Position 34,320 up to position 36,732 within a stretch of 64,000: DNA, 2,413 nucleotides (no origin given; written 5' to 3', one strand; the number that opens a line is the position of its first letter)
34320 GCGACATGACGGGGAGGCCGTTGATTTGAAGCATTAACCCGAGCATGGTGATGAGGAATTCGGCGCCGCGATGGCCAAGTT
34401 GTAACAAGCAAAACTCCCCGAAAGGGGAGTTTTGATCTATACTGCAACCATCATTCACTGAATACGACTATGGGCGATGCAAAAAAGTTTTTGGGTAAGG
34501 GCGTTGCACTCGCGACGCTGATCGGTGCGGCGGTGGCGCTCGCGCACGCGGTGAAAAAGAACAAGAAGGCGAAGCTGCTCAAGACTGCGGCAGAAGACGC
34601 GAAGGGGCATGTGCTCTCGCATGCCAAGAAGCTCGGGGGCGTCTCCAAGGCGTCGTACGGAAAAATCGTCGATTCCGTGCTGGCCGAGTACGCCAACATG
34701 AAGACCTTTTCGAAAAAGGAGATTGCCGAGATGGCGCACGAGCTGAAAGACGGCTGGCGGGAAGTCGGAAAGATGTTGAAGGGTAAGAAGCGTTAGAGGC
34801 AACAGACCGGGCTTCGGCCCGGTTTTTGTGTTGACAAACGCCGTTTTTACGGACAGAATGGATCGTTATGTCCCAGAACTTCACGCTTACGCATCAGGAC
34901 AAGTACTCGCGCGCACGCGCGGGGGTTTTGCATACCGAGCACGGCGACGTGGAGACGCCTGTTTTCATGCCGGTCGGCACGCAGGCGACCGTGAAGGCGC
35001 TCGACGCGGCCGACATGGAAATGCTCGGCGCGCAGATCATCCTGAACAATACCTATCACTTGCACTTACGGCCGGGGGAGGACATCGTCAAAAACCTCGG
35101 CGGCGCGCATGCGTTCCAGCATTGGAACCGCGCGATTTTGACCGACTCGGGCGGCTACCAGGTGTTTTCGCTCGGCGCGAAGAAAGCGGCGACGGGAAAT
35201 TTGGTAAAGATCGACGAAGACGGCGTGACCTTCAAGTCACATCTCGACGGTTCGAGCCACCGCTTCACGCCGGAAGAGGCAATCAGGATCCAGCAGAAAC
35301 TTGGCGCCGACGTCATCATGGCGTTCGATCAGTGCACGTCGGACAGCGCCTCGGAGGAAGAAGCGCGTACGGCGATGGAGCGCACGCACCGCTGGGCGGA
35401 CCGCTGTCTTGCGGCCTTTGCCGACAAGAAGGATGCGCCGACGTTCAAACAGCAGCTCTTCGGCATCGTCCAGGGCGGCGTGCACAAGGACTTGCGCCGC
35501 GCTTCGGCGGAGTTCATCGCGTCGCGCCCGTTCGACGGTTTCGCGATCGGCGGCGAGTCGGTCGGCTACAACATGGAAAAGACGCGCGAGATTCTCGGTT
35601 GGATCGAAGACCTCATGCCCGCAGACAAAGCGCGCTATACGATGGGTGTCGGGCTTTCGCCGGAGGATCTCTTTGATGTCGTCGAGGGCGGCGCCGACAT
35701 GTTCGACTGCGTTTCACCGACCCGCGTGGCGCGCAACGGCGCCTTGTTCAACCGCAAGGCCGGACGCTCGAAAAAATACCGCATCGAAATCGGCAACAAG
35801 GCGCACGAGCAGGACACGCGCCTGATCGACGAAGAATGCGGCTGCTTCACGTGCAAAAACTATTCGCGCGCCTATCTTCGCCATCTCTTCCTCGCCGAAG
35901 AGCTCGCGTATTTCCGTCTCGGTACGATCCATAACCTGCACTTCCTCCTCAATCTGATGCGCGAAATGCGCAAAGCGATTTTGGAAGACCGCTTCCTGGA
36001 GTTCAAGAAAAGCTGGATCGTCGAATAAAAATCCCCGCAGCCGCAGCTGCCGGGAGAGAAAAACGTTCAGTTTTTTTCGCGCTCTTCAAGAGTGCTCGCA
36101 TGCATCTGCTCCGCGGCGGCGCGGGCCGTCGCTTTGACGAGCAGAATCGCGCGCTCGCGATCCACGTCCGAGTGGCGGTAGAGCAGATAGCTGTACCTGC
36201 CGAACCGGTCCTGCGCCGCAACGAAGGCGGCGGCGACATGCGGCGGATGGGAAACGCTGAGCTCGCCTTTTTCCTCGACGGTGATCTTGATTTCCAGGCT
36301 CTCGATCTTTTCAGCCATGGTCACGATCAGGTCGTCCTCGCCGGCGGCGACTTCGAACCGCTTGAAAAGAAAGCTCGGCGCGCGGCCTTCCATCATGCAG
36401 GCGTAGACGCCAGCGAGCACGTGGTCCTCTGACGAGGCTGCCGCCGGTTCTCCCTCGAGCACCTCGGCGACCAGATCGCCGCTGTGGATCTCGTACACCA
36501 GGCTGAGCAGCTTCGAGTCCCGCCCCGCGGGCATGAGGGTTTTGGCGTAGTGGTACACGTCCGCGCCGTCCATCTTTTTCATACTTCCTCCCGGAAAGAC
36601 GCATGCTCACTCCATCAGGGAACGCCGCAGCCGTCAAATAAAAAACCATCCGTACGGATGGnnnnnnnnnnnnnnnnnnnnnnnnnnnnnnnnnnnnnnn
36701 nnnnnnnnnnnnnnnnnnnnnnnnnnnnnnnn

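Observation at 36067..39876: tgt and queA split by a cassette of small, unrelated, acidic hypothetical proteins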

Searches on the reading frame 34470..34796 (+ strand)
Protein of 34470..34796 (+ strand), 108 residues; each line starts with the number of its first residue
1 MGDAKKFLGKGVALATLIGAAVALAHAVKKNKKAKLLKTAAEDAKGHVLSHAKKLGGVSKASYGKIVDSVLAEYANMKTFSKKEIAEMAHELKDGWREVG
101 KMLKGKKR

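Call 3: search_protein_families(library=pfam, proteins=[window:34470-34796:+], max_evalue=1)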
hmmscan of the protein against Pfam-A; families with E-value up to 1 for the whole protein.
window:34470-34796:+ (108 aa): 3 families
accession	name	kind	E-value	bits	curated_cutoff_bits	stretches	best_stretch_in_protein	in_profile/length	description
PF04428.19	Choline_kin_N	-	0.012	15.7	22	1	82-100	27-46/51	Choline kinase N terminus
PF02734.22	Dak2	-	0.046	14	27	1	26-107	16-97/174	DAK2 domain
PF00523.23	Fusion_gly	-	0.37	9.5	29.8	1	11-43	99-131/487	Fusion glycoprotein F0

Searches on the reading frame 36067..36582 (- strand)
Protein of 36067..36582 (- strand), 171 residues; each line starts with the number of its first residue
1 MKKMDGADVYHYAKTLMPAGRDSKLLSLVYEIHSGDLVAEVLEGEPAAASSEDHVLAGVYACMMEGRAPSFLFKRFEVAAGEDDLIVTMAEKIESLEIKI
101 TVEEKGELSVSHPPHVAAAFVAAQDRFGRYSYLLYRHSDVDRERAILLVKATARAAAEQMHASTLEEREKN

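Call 3: search_protein_families(library=pfam, proteins=[window:36067-36582:-], max_evalue=1)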
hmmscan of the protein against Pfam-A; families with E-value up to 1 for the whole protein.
window:36067-36582:- (171 aa): 0 families

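Call 6: search_protein_families(library=ncbifam, proteins=[window:36067-36582:-], max_evalue=1)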
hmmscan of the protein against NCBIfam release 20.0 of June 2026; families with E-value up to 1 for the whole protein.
window:36067-36582:- (171 aa): 2 families
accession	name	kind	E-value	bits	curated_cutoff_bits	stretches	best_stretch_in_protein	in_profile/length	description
NF011272.0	PRK14679.1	equivalog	0.035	14.3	168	1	60-100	28-66/129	hypothetical protein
TIGR04244.1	nitrous_NosZ_RR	equivalog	0.077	11.5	625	1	63-130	538-605/627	TAT-dependent nitrous-oxide reductase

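Call 19: find_homologous_proteins(query=A2, max_evalue=0.1)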
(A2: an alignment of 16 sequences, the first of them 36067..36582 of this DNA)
Query A2 (16 sequences) (171 aa, profile of the alignment): 15 proteins with E <= 0.1 among 7030 candidates.
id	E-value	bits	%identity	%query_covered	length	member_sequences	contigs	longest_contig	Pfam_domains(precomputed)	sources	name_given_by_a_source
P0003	7.0e-47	177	-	-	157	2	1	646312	-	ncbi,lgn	ncbi:MAG: hypothetical protein WC866_00555 [Patescibacteria group bacterium]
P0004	3.5e-45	172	31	19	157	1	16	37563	-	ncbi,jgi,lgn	jgi:hypothetical protein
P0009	2.0e-44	169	-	-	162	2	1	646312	-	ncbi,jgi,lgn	ncbi:MAG: hypothetical protein WC866_00545 [Patescibacteria group bacterium]|jgi:hypothetical protei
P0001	3.3e-44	169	60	5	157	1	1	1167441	-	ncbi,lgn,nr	ncbi:MAG: hypothetical protein QY323_06040 [Patescibacteria group bacterium]|nr:MAG: hypothetical pr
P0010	2.9e-43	166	100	100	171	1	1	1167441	-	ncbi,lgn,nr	ncbi:MAG: hypothetical protein QY323_06025 [Patescibacteria group bacterium]|nr:MAG: hypothetical pr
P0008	7.0e-43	164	-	-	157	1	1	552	-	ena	-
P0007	9.1e-43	164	26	26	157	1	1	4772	-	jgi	jgi:hypothetical protein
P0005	2.1e-42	163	35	13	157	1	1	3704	-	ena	-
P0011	1.0e-41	161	88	100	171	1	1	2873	-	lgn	-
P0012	3.9e-40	155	-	-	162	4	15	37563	-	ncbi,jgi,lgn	jgi:hypothetical protein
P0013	2.4e-39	153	80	100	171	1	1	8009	-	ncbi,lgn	-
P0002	3.1e-39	152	33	14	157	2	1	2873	-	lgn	-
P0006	1.7e-37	147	-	-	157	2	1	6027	-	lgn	-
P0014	7.9e-36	141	76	100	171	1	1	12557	-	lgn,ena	-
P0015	3.4e-32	130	58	100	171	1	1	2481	-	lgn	-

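Call 25: find_encoding_contigs(protein=P0014, flank=8000, max_places=2)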
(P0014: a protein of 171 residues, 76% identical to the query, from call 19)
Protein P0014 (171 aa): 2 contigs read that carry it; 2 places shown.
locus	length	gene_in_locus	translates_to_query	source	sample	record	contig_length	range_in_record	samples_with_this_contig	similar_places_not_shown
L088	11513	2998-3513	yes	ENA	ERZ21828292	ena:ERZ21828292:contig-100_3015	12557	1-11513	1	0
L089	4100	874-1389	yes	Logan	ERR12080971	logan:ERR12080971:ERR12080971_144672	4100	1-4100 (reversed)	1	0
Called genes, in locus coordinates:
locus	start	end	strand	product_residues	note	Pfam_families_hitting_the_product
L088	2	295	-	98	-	?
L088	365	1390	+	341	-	PF02547:Queuosine_synth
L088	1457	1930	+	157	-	-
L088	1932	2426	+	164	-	-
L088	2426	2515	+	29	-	-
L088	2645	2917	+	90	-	-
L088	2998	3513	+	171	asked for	-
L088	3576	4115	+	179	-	-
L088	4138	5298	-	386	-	PF01702:TGT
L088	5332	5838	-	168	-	PF10543:ORF6N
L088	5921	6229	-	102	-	-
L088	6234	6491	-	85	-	-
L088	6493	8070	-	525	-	PF01676:Metalloenzyme, PF06415:iPGM_N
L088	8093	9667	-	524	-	PF01676:Metalloenzyme, PF06415:iPGM_N, PF00884:Sulfatase (faint), PF01663:Phosphodiest (weak)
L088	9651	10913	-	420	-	PF03952:Enolase_N, PF00113:Enolase_C, PF13378:MR_MLE_C (weak), PF07476:MAAL_C (weak)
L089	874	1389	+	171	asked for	-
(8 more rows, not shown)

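Call 26: find_encoding_contigs(protein=P0013, flank=8000, max_places=2)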
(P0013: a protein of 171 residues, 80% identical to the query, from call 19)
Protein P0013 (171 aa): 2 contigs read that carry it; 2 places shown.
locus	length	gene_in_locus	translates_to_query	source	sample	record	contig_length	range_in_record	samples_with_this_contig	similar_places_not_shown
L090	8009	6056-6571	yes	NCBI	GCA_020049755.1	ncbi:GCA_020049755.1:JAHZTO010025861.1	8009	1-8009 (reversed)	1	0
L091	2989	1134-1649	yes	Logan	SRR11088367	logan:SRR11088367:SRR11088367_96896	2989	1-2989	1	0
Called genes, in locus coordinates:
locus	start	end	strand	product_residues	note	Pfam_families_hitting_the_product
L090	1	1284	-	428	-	?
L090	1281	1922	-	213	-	PF00730:HhH-GPD, PF00633:HHH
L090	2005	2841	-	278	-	PF01149:Fapy_DNA_glyco, PF06831:H2TH, PF06827:zf-FPG_IleRS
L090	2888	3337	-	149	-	-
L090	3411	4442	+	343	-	PF02547:Queuosine_synth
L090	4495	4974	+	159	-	-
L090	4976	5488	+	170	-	-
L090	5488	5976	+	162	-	-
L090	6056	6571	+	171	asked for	-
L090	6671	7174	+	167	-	-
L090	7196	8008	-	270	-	?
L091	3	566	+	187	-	?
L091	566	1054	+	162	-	-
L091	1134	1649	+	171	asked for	-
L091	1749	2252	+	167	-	-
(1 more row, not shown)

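Call 37: search_solved_structures(query=A5, max_evalue=10)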
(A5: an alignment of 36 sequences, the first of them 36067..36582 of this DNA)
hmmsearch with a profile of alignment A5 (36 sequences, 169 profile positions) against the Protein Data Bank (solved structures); distinct sequences matched with E-value up to 10: 3.
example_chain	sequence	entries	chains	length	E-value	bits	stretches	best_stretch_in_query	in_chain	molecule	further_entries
8oie_B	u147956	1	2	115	0.24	14.1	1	41-101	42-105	Nitrogenase iron-iron protein delta chain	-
1k3s_A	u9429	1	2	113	1.1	12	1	120-144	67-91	SigE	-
2wvb_A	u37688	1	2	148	1.4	11.7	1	14-62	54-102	PUTATIVE NICKEL-RESPONSIVE REGULATOR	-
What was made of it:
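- Closest known: Type III secretion class I chaperones / 'secretion chaperone-like' fold. Different: The only sequence-level hint is a non-significant SigE hit at E 1.1 (call 37).
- The T3SS chaperone SigE appeared as a non-significant hit (E 1.1, call 37).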

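Call 38: search_protein_families(library=pfam, alignment_id=A5, max_evalue=0.1)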
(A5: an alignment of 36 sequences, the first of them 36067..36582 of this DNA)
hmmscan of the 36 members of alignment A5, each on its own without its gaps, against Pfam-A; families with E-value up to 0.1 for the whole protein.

A. member 1, window:36067-36582:- (171 aa): 0 families

B. families by the number of members that match (of 36 scanned): 2 families
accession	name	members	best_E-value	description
PF15131.11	DUF4567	1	0.02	Domain of unknown function (DUF4567)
PF21689.3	TorS_sensor_domain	1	0.047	Sensor protein TorS, sensor domain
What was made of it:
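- On Queuosine biosynthesis or salvage proteins: No Pfam or NCBIfam hit (calls 3, 6, 38).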

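Call 40: predict_structure(alignment_id=A5)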
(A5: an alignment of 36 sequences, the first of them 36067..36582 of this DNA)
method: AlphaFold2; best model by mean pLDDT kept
length: 171 residues; sequences in the alignment: 36
mean_pLDDT: 88.6   pTM: 0.84
mean pLDDT of the five models: 88.6, 86.6, 85.9, 85.7, 83.6
residues with pLDDT >= 90: 109; 70-90: 48; 50-70: 14; < 50: 0
segments of 3 or more residues with pLDDT < 50: none
pLDDT, mean of each block of 10 residues (from residue 1): 79 89 93 94 95 95 90 85 84 88 69 91 95 96 95 92 79 61
secondary structure, 60 per line:
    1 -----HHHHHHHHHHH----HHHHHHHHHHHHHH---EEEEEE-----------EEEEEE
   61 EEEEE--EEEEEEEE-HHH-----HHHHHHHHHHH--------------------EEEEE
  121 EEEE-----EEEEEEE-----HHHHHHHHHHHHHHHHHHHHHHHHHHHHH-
elements in order: H6-16 H21-34 E38-43 E55-65 E68-75 H85-95 E116-124 E130-136 H142-170
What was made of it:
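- On Type III secretion class I chaperone-like fold: The order of secondary-structure elements fits (call 40).
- Closest known: Type III secretion class I chaperones / 'secretion chaperone-like' fold. Same: Size of about 130-170 aa, acidic pI, and the same order of secondary-structure elements as in the AF2 model (call 40).
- The superfamily alignment gives a pLDDT 88.6 model (call 40). The fold is predicted confidently (call 40).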

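Call 43: fold_search(model_id=the predicted structure, library=pdb)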
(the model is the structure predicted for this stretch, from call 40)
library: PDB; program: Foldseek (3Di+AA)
matches with E <= 10: 795; with E <= 0.001: 0
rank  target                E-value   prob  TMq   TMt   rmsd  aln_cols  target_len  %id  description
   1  8c7t_B                6.5e-02  0.13  0.19  0.14  16.3       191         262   15  Unliganded transcriptional pleiotropic repressor CodY from Enterococcus faecalis (released 2023-06-28)
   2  2q0o_A                1.1e-01  0.15  0.22  0.18  16.3       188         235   10  Crystal structure of an anti-activation complex in bacterial quorum sensing (released 2007-09-25)
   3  2uv0_H                2.1e-01  0.12  0.20  0.20  15.4       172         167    8  Structure of the P. aeruginosa LasR ligand-binding domain bound to its autoinducer (released 2007-03-27)
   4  9n69_C                2.1e-01  0.10  0.19  0.09  17.6       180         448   10  Structure of the retron IA complex with HNH nuclease in the "down" orientation (released 2025-04-23)
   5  4qza_A                2.3e-01  0.06  0.15  0.09  16.2       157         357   13  Mouse Tdt in complex with a DSB substrate, C-C base pair (released 2015-06-10)
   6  9r2r_B                2.4e-01  0.09  0.16  0.19  17.7       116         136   14  De novo designed M7 protein fold (released 2025-05-14)
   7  4y7m_C                2.7e-01  0.08  0.14  0.11  11.0       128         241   10  T6SS protein TssM C-terminal domain (835-1129) from EAEC (released 2015-08-05)
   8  5l07_A                2.9e-01  0.13  0.22  0.23  15.0       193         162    9  Crystal Structure of Quorum-Sensing Transcriptional Activator from Yersinia enterocolitica (released 2016-09-07)
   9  2y8f_A                3.1e-01  0.06  0.14  0.17  15.4       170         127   10  Structure of the Ran-binding domain from human RanBP3 (wild type) (released 2011-02-16)
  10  5fds                  3.2e-01  0.06  0.17  0.20  15.4       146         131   14  Crystal structure of the monomeric allergen profilin (Hev b 8) (released 2016-09-14)
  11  4qzb_A                3.2e-01  0.06  0.15  0.09  16.4       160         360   12  Mouse Tdt in complex with a DSB substrate, C-T base pair (released 2015-06-10)
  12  4d2o_A                3.4e-01  0.09  0.16  0.11  16.3       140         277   14  Crystal structure of the class A extended-spectrum beta-lactamase PER- 2 (released 2014-05-21)
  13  7o6n_A                3.4e-01  0.08  0.15  0.22  12.2       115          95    8  Crystal structure of C. elegans ERH-2 PID-3 complex (released 2021-08-25)
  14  1ivt_MODEL_1_A        3.4e-01  0.06  0.15  0.18  15.1       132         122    9  NMR structures of the C-terminal globular domain of human lamin A/C (released 2002-08-21)
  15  6d6c_C                3.7e-01  0.08  0.19  0.20  15.8       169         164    8  The structure of ligand binding domain of LasR in complex with TP-1 homolog, compound 12 (released 2018-08-08)
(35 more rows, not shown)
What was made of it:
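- Closest known: Alpha/beta sandwich binding modules: GAF/LuxR-type ligand-binding domains, Roadblock/LC7. Same: All have an antiparallel sheet packed by helices and a non-catalytic binding role (call 43).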

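Call 52: fold_search(model_id=the predicted structure, library=viral)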
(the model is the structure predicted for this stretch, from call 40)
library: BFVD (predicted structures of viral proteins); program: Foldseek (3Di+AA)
matches with E <= 10: 736; with E <= 0.001: 0
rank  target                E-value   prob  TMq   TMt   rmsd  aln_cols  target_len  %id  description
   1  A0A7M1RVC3            4.0e-02  0.09  0.14  0.10  24.7       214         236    9  Uncharacterized protein [uncultured phage cr130_1]
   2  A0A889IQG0            6.1e-02  0.12  0.14  0.16  16.7       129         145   19  Uncharacterized protein [Burkholderia phage BCSR52]
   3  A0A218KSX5            6.8e-02  0.11  0.16  0.15  17.9       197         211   14  (no name in the UniProt tables at hand)
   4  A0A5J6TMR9            8.2e-02  0.16  0.16  0.24  14.9       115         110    9  (no name in the UniProt tables at hand)
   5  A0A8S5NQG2            8.2e-02  0.08  0.13  0.13  13.8       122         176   16  Uncharacterized protein [Myoviridae sp. ctj3P51]
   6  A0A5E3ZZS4            8.2e-02  0.08  0.14  0.07  18.8       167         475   10  (no name in the UniProt tables at hand)
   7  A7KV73                1.0e-01  0.15  0.13  0.24  13.7        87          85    2  (no name in the UniProt tables at hand)
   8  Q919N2                1.1e-01  0.23  0.24  0.27  16.2       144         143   17  Uncharacterized protein [Culex nigripalpus nucleopolyhedrovirus (isolate Florida/1997)]
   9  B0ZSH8                1.2e-01  0.09  0.14  0.13  18.2       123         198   10  Uncharacterized protein [Halomonas phage phiHAP-1 (isolate -/Gulf of Mexico/-/2001)]
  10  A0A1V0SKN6            1.4e-01  0.20  0.17  0.16  16.5       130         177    8  Uncharacterized protein [Klosneuvirus KNV1]
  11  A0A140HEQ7            1.7e-01  0.08  0.17  0.12  17.5       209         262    8  (no name in the UniProt tables at hand)
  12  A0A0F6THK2            1.8e-01  0.33  0.18  0.38  10.7        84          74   13  Uncharacterized protein [Sinorhizobium phage phiM9]
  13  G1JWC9                1.9e-01  0.12  0.23  0.20  18.4       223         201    9  Uncharacterized protein [Mycobacterium phage Patience]
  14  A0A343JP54            1.9e-01  0.11  0.14  0.23  11.8       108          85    9  Uncharacterized protein [Lactococcus phage 38503]
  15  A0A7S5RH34            2.0e-01  0.21  0.22  0.14  13.2       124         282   10  (no name in the UniProt tables at hand)
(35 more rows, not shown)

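Call 55: search_protein_families(library=padloc, proteins=[window:36067-36582:-], max_evalue=1)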
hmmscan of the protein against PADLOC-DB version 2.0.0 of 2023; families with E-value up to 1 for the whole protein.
window:36067-36582:- (171 aa): 0 families

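Call 56: search_protein_families(library=phrogs, proteins=[window:36067-36582:-], max_evalue=1)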
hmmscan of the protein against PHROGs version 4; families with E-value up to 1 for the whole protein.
window:36067-36582:- (171 aa): 0 families
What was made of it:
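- Tried and rejected: Pfam, NCBIfam, PADLOC and PHROGs scans of A-E, F, the fusion protein and all 36 aligned members gave nothing (calls 3, 6, 38, 55, 56).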
